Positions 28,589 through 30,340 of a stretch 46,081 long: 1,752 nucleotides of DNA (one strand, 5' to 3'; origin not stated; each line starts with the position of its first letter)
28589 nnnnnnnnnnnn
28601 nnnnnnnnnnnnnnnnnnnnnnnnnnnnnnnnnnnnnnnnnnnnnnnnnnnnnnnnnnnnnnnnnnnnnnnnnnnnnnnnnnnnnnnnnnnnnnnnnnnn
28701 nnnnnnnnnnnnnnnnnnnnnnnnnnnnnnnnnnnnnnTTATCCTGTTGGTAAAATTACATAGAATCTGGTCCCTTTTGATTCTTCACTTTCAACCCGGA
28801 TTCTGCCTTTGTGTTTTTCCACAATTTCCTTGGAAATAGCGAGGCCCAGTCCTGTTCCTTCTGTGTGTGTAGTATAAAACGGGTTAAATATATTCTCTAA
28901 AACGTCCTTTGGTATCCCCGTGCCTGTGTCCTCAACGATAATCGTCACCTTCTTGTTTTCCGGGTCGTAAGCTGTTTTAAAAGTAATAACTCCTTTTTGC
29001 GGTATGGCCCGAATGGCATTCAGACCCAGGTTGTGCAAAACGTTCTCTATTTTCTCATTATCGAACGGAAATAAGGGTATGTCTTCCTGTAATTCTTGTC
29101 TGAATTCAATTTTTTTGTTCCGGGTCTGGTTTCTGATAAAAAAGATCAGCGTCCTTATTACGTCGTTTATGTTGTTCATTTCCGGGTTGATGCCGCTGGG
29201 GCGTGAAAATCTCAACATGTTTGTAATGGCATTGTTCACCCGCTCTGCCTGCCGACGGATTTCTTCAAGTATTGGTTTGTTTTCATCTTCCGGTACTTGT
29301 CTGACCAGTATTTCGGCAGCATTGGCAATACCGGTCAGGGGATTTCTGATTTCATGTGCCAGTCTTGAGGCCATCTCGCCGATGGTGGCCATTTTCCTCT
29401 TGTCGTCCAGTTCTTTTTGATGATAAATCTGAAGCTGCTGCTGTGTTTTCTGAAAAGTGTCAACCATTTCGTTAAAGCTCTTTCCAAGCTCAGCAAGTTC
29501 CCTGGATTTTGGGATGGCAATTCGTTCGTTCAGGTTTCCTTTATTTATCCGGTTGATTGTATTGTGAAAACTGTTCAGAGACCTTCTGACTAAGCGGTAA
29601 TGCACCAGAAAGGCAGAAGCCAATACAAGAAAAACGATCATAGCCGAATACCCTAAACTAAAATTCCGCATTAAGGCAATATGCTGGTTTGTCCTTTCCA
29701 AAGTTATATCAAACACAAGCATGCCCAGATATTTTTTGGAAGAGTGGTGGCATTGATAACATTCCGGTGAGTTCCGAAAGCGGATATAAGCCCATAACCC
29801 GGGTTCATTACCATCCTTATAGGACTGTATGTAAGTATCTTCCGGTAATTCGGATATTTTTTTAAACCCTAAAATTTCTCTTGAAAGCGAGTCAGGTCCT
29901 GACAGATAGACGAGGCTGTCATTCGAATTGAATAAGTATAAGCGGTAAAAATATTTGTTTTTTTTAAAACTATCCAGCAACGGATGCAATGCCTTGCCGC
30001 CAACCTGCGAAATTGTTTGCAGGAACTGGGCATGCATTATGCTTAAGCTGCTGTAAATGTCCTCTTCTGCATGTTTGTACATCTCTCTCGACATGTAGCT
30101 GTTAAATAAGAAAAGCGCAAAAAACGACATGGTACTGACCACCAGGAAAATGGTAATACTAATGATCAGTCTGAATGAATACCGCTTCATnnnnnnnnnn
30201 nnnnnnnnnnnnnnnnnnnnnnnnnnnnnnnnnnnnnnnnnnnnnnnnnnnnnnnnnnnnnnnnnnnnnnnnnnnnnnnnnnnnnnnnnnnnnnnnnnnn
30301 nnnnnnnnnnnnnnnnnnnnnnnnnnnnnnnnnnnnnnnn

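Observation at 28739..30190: Sensor kinase with a CXXCH haem-c motif in its periplasmic loop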

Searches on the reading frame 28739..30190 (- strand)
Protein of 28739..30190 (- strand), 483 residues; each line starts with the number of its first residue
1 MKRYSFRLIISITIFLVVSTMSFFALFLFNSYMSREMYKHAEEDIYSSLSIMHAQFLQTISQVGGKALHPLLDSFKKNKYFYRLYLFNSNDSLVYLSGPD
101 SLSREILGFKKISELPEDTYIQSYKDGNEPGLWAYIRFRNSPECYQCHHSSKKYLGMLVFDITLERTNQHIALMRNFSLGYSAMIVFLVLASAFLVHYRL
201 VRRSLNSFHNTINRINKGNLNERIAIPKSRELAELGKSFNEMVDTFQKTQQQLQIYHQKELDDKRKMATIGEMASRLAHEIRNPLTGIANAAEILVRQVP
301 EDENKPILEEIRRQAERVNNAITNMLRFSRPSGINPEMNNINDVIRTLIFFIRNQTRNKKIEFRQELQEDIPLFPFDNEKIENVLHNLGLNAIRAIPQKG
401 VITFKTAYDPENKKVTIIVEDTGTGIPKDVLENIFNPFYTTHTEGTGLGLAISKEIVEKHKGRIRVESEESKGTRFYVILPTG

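Call 3: search_protein_families(library=pfam, proteins=[window:28739-30190:-], max_evalue=0.01)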
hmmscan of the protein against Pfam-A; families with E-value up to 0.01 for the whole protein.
window:28739-30190:- (483 aa): 6 families
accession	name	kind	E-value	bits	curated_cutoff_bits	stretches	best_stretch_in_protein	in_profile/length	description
PF02518.31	HATPase_c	-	1.1e-26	93.9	26.4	1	377-482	2-109/111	Histidine kinase-, DNA gyrase B-, and HSP90-like ATPase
PF00512.31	HisKA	-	6.6e-15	55.3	26.9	1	271-331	3-63/66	His Kinase A (phospho-acceptor) domain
PF00672.30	HAMP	-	1.5e-09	38.5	25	1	199-245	4-50/53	HAMP domain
PF02743.24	dCache_1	-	0.0007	19.6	45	1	63-187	57-174/240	Cache domain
PF14501.12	HATPase_c_5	-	0.006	16.9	22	0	382-471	11-93/102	GHKL domain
PF05557.18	MAD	-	0.006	15.5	30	1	217-361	50-188/661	Mitotic checkpoint protein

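Call 4: search_protein_families(library=ncbifam, proteins=[window:28739-30190:-], max_evalue=0.01)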
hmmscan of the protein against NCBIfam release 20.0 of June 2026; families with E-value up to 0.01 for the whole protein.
window:28739-30190:- (483 aa): 92 families (the best 25 are shown)
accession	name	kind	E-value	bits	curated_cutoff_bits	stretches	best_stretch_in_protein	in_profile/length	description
NF008468.0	PRK11360.1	equivalog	2.7e-67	227.5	646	1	258-482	384-608/616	two-component system sensor histidine kinase AtoS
NF007688.0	PRK10364.1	equivalog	2.3e-58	198.1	479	1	248-482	222-451/460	two-component system sensor histidine kinase ZraS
NF033092.0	HK_WalK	equivalog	2.8e-44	151.7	725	2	260-481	367-593/594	cell wall metabolism sensor histidine kinase WalK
NF046044.1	PnpS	equivalog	9.9e-42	143.3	400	1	276-481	176-390/390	two-component system histidine kinase PnpS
NF053867.1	SprKinKinDBac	equivalog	1.1e-40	139.6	775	1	257-482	273-497/500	sporulation kinase KinD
NF010411.0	PRK13837.1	equivalog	4.5e-40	137.4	647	1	242-482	424-675/828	two-component system VirA-like sensor kinase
NF008312.0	PRK11100.1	equivalog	4.1e-38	131.4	356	1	170-481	176-473/477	two-component system sensor histidine kinase CreC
NF040691.1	MtrAB_MtrB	equivalog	3.3e-37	128.7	450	1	160-482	172-492/507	MtrAB system histidine kinase MtrB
NF038348.1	T2SS_HK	subfamily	1.3e-36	126.2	450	1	307-481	400-572/574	histidine kinase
NF046020.1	HisKinCckABruc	equivalog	4.2e-35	120.8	1000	1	258-481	468-706/868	cell cycle histidine kinase CckA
NF011874.0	PRK15347.1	equivalog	5e-35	120.8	852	1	183-481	304-613/921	two component system sensor kinase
NF052574.1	HisKinEspCMyxo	equivalog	1.6e-34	119.2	1200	1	262-482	409-637/785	serine histidine kinase EspC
TIGR02956.1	TMAO_torS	equivalog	2e-34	118.9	676.5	1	277-481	471-681/967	TMAO reductase system sensor histidine kinase/response regulator TorS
NF006800.0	PRK09303.1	equivalog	4.1e-33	114.9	342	1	247-481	129-376/383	histidine kinase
NF007004.0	PRK09467.1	equivalog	2.5e-32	112.3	415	1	181-482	161-436/440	two-component system sensor histidine kinase EnvZ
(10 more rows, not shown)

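Call 9: find_homologous_proteins(query=window:28742-30190:-, max_evalue=1e-20)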
Query window:28742-30190:- (483 aa): 4048 proteins with E <= 1e-20 among 8000 candidates; the best 120 are listed.
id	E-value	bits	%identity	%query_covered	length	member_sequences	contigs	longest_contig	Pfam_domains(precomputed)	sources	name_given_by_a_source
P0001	0.0e+0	1077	100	100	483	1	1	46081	PF00672.31,PF02518.32,PF00512.32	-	-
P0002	9.2e-281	949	88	100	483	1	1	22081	PF00672.31,PF02518.32,PF00512.32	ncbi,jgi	-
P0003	5.9e-251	851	79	100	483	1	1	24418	PF00672.31,PF02518.32,PF00512.32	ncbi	-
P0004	1.2e-204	699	65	100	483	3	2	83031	PF00672.31,PF02518.32,PF00512.32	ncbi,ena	-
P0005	2.7e-198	678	65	95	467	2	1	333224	PF00672.31,PF02518.32,PF00512.32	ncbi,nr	ncbi:MAG: ATP-binding protein [Bacteroidales bacterium]|nr:ATP-binding protein [Bacteroidales bacter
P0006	4.8e-190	650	62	100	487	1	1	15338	PF00672.31,PF02518.32,PF00512.32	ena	-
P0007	1.7e-186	639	60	100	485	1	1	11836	PF00672.31,PF02518.32,PF00512.32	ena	-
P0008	2.2e-169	582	53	100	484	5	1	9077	PF00672.31,PF02518.32,PF00512.32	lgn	-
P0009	1.5e-166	573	55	100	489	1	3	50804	PF00672.31,PF02518.32,PF00512.32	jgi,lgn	-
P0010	2.1e-163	563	52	100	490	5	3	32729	PF02518.32,PF00512.32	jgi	jgi:signal transduction histidine kinase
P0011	3.1e-163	562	51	100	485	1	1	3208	PF00672.31,PF02518.32,PF00512.32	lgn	-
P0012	5.6e-163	561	52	100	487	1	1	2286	PF00672.31,PF02518.32,PF00512.32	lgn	-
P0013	6.8e-157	541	51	100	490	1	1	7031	PF00672.31,PF02518.32,PF00512.32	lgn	-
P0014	2.0e-145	503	48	99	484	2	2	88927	PF00672.31,PF02518.32,PF00512.32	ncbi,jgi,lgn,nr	ncbi:MAG: ATP-binding protein [Bacteroidales bacterium]|jgi:signal transduction histidine kinase|nr:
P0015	1.6e-141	491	48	99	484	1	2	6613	PF00672.31,PF02518.32,PF00512.32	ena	-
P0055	7.8e-132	459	45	99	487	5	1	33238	PF02518.32,PF21563.4,PF00512.32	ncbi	-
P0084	9.8e-128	445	44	99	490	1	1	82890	PF00672.31,PF02518.32,PF00512.32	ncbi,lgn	ncbi:MAG: ATP-binding protein [Bacteroidota bacterium]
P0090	4.0e-127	443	45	100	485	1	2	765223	PF00672.31,PF02518.32,PF00512.32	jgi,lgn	jgi:signal transduction histidine kinase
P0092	9.0e-127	442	45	99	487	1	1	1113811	PF02518.32,PF00512.32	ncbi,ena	-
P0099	2.3e-126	441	44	100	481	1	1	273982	PF02518.32,PF00512.32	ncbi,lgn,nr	ncbi:MAG: GHKL domain-containing protein [Bacteroidetes bacterium]|nr:GHKL domain-containing protein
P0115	1.3e-124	435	43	100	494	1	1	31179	PF00672.31,PF02518.32,PF00512.32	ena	-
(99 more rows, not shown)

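Call 24: find_encoding_contigs(protein=P0005, flank=10000, max_places=2)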
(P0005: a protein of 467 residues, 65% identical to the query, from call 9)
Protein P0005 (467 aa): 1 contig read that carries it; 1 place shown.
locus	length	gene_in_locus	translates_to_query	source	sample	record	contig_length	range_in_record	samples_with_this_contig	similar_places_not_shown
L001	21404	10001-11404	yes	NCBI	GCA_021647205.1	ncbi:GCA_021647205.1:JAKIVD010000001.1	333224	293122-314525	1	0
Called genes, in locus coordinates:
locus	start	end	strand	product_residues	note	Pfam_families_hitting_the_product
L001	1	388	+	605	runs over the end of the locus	-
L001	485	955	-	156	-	PF01928:CYTH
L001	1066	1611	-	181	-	PF00657:Lipase_GDSL (faint), PF13472:Lipase_GDSL_2 (faint)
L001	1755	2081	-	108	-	PF01925:TauE (weak)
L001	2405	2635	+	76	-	-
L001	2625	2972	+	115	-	PF02452:PemK_toxin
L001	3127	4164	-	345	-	PF00205:TPP_enzyme_M, PF02775:TPP_enzyme_C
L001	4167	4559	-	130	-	PF00355:Rieske, PF13806:Rieske_2 (weak), PF22543:Rieske_4 (faint)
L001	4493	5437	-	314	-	-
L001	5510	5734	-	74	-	-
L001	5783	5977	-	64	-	-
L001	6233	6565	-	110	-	PF22366:NDH2_C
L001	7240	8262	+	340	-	PF08450:SGL (faint), PF24684:Vgb_lyase, PF25021:TEN_NHL (faint), PF17170:DUF5128, PF01436:NHL (weak)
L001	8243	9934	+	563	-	PF14522:Cytochrome_C7 (faint), PF14537:Cytochrom_c3_2 (faint), PF09699:Paired_CXXCH_1 (weak)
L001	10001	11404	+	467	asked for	PF00672:HAMP (weak), PF00512:HisKA, PF02518:HATPase_c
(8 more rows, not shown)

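Call 25: find_encoding_contigs(protein=P0092, flank=10000, max_places=1)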
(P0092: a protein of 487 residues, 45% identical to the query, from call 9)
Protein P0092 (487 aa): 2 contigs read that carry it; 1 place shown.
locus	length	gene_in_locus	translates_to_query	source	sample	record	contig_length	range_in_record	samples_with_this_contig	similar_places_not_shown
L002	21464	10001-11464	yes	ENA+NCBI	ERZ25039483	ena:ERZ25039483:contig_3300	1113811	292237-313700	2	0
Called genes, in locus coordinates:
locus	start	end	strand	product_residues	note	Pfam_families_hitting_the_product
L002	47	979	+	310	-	PF09699:Paired_CXXCH_1 (faint), PF14522:Cytochrome_C7 (faint), PF14537:Cytochrom_c3_2 (weak)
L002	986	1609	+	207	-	PF01292:Ni_hydr_CYTB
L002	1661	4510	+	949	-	PF22113:Mtrc-MtrF_II-IV_dom (faint), PF00684:DnaJ_CXXCXGXG (faint), PF09699:Paired_CXXCH_1 (faint), PF14522:Cytochrome_C7 (faint), PF14537:Cytochrom_c3_2 (faint), PF01292:Ni_hydr_CYTB (faint)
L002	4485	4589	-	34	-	-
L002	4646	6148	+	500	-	PF03264:Cytochrom_NNT, PF14522:Cytochrome_C7 (faint)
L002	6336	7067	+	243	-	-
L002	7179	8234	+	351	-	PF01731:Arylesterase (faint), PF08450:SGL (faint), PF24684:Vgb_lyase (weak), PF01436:NHL (faint), PF17170:DUF5128 (weak)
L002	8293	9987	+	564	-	PF13435:Cytochrome_C554 (faint), PF14522:Cytochrome_C7 (faint), PF14537:Cytochrom_c3_2 (faint), PF09699:Paired_CXXCH_1 (weak)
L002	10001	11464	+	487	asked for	PF00512:HisKA, PF02518:HATPase_c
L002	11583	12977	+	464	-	PF00072:Response_reg, PF00158:Sigma54_activat, PF14532:Sigma54_activ_2, PF00004:AAA, PF07724:AAA_2 (weak), PF07728:AAA_5, PF25601:AAA_lid_14, PF02954:HTH_8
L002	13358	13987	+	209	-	PF14522:Cytochrome_C7 (faint), PF09699:Paired_CXXCH_1 (weak)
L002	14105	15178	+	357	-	PF17170:DUF5128 (faint), PF01436:NHL (faint)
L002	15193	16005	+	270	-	PF02085:Cytochrom_CIII (faint), PF22113:Mtrc-MtrF_II-IV_dom (faint), PF14522:Cytochrome_C7 (faint), PF09699:Paired_CXXCH_1, PF14537:Cytochrom_c3_2 (faint), PF09699:Paired_CXXCH_1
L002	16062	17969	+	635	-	-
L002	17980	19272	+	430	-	PF14522:Cytochrome_C7 (faint), PF14537:Cytochrom_c3_2 (faint), PF09699:Paired_CXXCH_1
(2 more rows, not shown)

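Call 26: find_encoding_contigs(protein=P0090, flank=10000, max_places=1)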
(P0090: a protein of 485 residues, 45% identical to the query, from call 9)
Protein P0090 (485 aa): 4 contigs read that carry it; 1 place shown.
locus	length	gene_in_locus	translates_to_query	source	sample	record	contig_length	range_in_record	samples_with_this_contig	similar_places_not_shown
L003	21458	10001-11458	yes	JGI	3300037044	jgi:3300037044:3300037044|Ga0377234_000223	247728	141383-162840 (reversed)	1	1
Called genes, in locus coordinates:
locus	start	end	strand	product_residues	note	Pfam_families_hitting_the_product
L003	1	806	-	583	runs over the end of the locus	PF14522:Cytochrome_C7 (faint), PF14537:Cytochrom_c3_2 (faint), PF09699:Paired_CXXCH_1 (weak)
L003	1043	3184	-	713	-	PF01436:NHL (faint), PF23664:Ig_Pom152 (faint), PF24312:Ig-like_POM152, PF24527:Ig-like_Pom152_9 (faint), PF24312:Ig-like_POM152 (weak), PF18911:PKD_4, PF00801:PKD, PF18962:Por_Secre_tail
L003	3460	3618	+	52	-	-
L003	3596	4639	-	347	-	PF14522:Cytochrome_C7 (faint), PF22113:Mtrc-MtrF_II-IV_dom (faint), PF14537:Cytochrom_c3_2 (faint), PF02335:Cytochrom_C552 (weak)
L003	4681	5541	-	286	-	PF19089:DUF5777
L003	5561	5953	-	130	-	-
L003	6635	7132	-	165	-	PF14522:Cytochrome_C7 (faint), PF14537:Cytochrom_c3_2 (faint), PF22113:Mtrc-MtrF_II-IV_dom (weak), PF09699:Paired_CXXCH_1 (faint), PF13435:Cytochrome_C554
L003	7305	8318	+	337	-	PF25021:TEN_NHL (faint), PF08450:SGL (faint), PF17170:DUF5128, PF15869:TolB_like (faint), PF17170:DUF5128 (weak), PF01436:NHL (weak), PF17170:DUF5128, PF01436:NHL (weak)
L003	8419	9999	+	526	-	PF14522:Cytochrome_C7 (faint), PF14537:Cytochrom_c3_2 (faint), PF09699:Paired_CXXCH_1, PF22113:Mtrc-MtrF_II-IV_dom (weak)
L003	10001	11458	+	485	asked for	PF00672:HAMP (faint), PF00512:HisKA, PF02518:HATPase_c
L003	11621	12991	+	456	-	PF00072:Response_reg, PF00158:Sigma54_activat, PF14532:Sigma54_activ_2, PF00004:AAA (weak), PF07724:AAA_2, PF07728:AAA_5, PF25601:AAA_lid_14, PF02954:HTH_8, +1 more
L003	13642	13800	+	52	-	-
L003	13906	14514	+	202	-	PF14537:Cytochrom_c3_2 (faint), PF09699:Paired_CXXCH_1 (weak)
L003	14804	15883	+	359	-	PF17170:DUF5128 (faint), PF25021:TEN_NHL (faint), PF01436:NHL (faint)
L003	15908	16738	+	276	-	PF02085:Cytochrom_CIII (faint), PF14522:Cytochrome_C7 (faint), PF09699:Paired_CXXCH_1 (weak), PF14537:Cytochrom_c3_2 (faint), PF09699:Paired_CXXCH_1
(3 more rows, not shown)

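Call 27: find_encoding_contigs(protein=P0099, flank=10000, max_places=1)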
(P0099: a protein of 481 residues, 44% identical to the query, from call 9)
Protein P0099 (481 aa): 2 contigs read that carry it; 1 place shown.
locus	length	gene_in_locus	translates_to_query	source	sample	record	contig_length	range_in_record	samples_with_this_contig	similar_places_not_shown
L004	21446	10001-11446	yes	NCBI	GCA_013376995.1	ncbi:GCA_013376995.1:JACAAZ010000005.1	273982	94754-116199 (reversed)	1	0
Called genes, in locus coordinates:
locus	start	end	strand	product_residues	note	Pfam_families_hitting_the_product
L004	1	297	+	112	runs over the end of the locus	PF07045:DUF1330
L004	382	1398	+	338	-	PF01073:3Beta_HSD, PF01370:Epimerase, PF02719:Polysacc_synt_2 (weak), PF05368:NmrA (weak), PF07993:NAD_binding_4, PF13460:NAD_binding_10, PF16363:GDP_Man_Dehyd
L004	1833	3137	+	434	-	PF04851:ResIII, PF00270:DEAD, PF00271:Helicase_C, PF03880:DbpA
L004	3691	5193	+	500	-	PF00144:Beta-lactamase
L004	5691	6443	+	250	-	-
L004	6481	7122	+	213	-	PF00515:TPR_1 (faint), PF07719:TPR_2 (faint), PF13181:TPR_8 (faint), PF12895:ANAPC3 (weak), PF13424:TPR_12 (weak), PF25068:ARM_TT21_4th, PF12895:ANAPC3, PF14559:TPR_19, +8 more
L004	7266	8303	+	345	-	PF01731:Arylesterase (faint), PF17170:DUF5128, PF01436:NHL (weak)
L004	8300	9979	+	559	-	PF14522:Cytochrome_C7 (faint), PF14537:Cytochrom_c3_2 (faint), PF09699:Paired_CXXCH_1, PF22113:Mtrc-MtrF_II-IV_dom (weak)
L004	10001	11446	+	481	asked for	PF00512:HisKA, PF02518:HATPase_c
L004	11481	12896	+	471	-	PF00072:Response_reg, PF00158:Sigma54_activat, PF14532:Sigma54_activ_2, PF00004:AAA, PF07724:AAA_2, PF07728:AAA_5, PF25601:AAA_lid_14, PF02954:HTH_8, +1 more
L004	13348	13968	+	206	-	PF14522:Cytochrome_C7 (faint), PF14537:Cytochrom_c3_2 (faint), PF09699:Paired_CXXCH_1 (weak)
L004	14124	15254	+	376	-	PF01436:NHL (faint), PF17170:DUF5128 (weak)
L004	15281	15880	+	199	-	PF02085:Cytochrom_CIII (faint), PF14522:Cytochrome_C7 (faint), PF09699:Paired_CXXCH_1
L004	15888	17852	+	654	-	-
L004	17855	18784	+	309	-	PF02085:Cytochrom_CIII (faint), PF14522:Cytochrome_C7 (faint), PF14537:Cytochrom_c3_2 (faint), PF09699:Paired_CXXCH_1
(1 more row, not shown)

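Call 45: find_related_loci(query=window:28742-30190:-, collection=genome_contigs, flank=8000)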
Query window:28742-30190:- (483 aa) in genome_contigs; peptide patterns used: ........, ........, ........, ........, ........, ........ (x = any residue, [..] = any of these).
107 stretches matched a pattern; 79 encode a relative of the query (tblastn E <= 1e-3); 79 distinct loci.
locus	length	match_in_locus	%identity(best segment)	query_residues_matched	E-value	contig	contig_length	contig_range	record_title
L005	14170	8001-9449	88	1-483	0e+0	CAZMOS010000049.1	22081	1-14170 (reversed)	MAG TPA_asm: uncultured Lentimicrobiaceae bacterium isolate binchicken_co64_129 genome assembly, contig: NODE_1609_lengt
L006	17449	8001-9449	79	1-483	0e+0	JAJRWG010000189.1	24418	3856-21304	MAG: Bacteroidetes bacterium isolate Dive96_bin2.160 k141_2104137, whole genome shotgun sequence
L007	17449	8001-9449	65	1-483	0e+0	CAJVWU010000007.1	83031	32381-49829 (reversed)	MAG TPA_asm: uncultured Bacteroidia bacterium isolate DRR093005_bin.21_MetaBAT_v2.12.1_MAG genome assembly, contig: NODE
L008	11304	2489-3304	34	199-481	2e-46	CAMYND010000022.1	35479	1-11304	MAG: Thermodesulfovibrionia bacterium isolate FCS_M_Nitrospinota_09 genome assembly, contig: scaffold_905, whole genome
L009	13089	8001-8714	39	241-481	4e-44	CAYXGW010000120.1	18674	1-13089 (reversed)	MAG TPA_asm: uncultured Deferribacteres bacterium isolate binchicken_co182_195 genome assembly, contig: NODE_752_length_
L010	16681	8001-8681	38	258-483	3e-43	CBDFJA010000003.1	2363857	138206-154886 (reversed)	MAG: Bryobacterales bacterium isolate 1f52cc50-c340-419f-9c42-50c4cc8c6db1 genome assembly, contig: contig_3, whole geno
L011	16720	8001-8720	38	244-481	1e-41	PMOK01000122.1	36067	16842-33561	MAG: Bryobacterales bacterium isolate palsa_89 73.20110600_P1M.2_contig_401, whole genome shotgun sequence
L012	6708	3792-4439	39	266-481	3e-41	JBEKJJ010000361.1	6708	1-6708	MAG: Bryobacteraceae bacterium isolate SPRUCE 320 SPRUCE_320_361, whole genome shotgun sequence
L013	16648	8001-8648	40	266-481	4e-41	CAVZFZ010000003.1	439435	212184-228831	MAG: Bryobacterales bacterium isolate MFD05521.bin.2.108 genome assembly, contig: contig_15577, whole genome shotgun seq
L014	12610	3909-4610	38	246-481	7e-37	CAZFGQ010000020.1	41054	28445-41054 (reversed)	MAG TPA_asm: uncultured Spirochaetota bacterium isolate binchicken_co19_489 genome assembly, contig: NODE_1180_length_41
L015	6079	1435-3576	36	237-483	9e-36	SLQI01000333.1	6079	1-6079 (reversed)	MAG: Balneolales bacterium isolate CSSed165cm_526 CSSed16-5cm-62677, whole genome shotgun sequence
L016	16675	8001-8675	35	258-481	4e-33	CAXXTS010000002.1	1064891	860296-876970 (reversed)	MAG: uncultured Acidaminobacter sp. isolate 39ebd3ff-394e-4dd2-8175-26047100e14c genome assembly, contig: contig_2, whol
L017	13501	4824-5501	39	257-483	7e-33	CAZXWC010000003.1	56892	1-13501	MAG TPA_asm: uncultured Peptostreptococcaceae bacterium isolate binchicken_co218_119 genome assembly, contig: NODE_276_l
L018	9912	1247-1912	31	266-481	1e-32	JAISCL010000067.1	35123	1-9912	MAG: Tannerella sp. isolate Gx481_bin75 k119_1936931, whole genome shotgun sequence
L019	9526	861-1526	31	266-481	2e-32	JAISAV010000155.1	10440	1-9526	MAG: Odoribacteraceae bacterium isolate Gx481_bin171 k119_942467, whole genome shotgun sequence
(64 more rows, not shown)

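Call 51: find_encoding_contigs(protein=P0055, flank=8000, max_places=1)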
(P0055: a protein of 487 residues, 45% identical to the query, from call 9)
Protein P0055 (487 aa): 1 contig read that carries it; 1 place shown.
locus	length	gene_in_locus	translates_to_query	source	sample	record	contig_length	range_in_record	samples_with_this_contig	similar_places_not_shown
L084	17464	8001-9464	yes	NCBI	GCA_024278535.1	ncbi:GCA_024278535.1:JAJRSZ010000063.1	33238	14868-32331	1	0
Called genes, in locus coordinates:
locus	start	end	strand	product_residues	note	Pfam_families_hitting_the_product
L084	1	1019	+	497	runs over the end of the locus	PF00202:Aminotran_3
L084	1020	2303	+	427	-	PF01408:GFO_IDH_MocA, PF22725:GFO_IDH_MocA_C3 (faint)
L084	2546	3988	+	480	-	PF13546:DDE_5 (weak), PF01609:DDE_Tnp_1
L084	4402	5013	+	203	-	PF22113:Mtrc-MtrF_II-IV_dom (faint), PF09699:Paired_CXXCH_1 (faint), PF14522:Cytochrome_C7 (faint)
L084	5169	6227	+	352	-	PF08450:SGL (faint), PF24684:Vgb_lyase (weak), PF25021:TEN_NHL (faint), PF01731:Arylesterase (faint), PF17170:DUF5128, PF01436:NHL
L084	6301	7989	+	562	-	PF13435:Cytochrome_C554 (faint), PF14522:Cytochrome_C7 (faint), PF14537:Cytochrom_c3_2 (faint), PF09699:Paired_CXXCH_1 (weak), PF22113:Mtrc-MtrF_II-IV_dom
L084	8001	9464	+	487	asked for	PF21563:Mcp40H-20_sensor (faint), PF00512:HisKA, PF02518:HATPase_c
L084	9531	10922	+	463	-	PF00072:Response_reg, PF00158:Sigma54_activat, PF14532:Sigma54_activ_2, PF00004:AAA (weak), PF07724:AAA_2 (weak), PF07728:AAA_5, PF25601:AAA_lid_14, PF02954:HTH_8, +1 more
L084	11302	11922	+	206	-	PF14522:Cytochrome_C7 (faint), PF14537:Cytochrom_c3_2 (faint), PF09699:Paired_CXXCH_1 (weak)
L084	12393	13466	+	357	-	PF01436:NHL (faint)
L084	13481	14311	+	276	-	-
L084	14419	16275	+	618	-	-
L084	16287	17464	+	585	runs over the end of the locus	PF14522:Cytochrome_C7 (faint), PF09699:Paired_CXXCH_1, PF14537:Cytochrom_c3_2 (weak), PF22113:Mtrc-MtrF_II-IV_dom (weak), PF09699:Paired_CXXCH_1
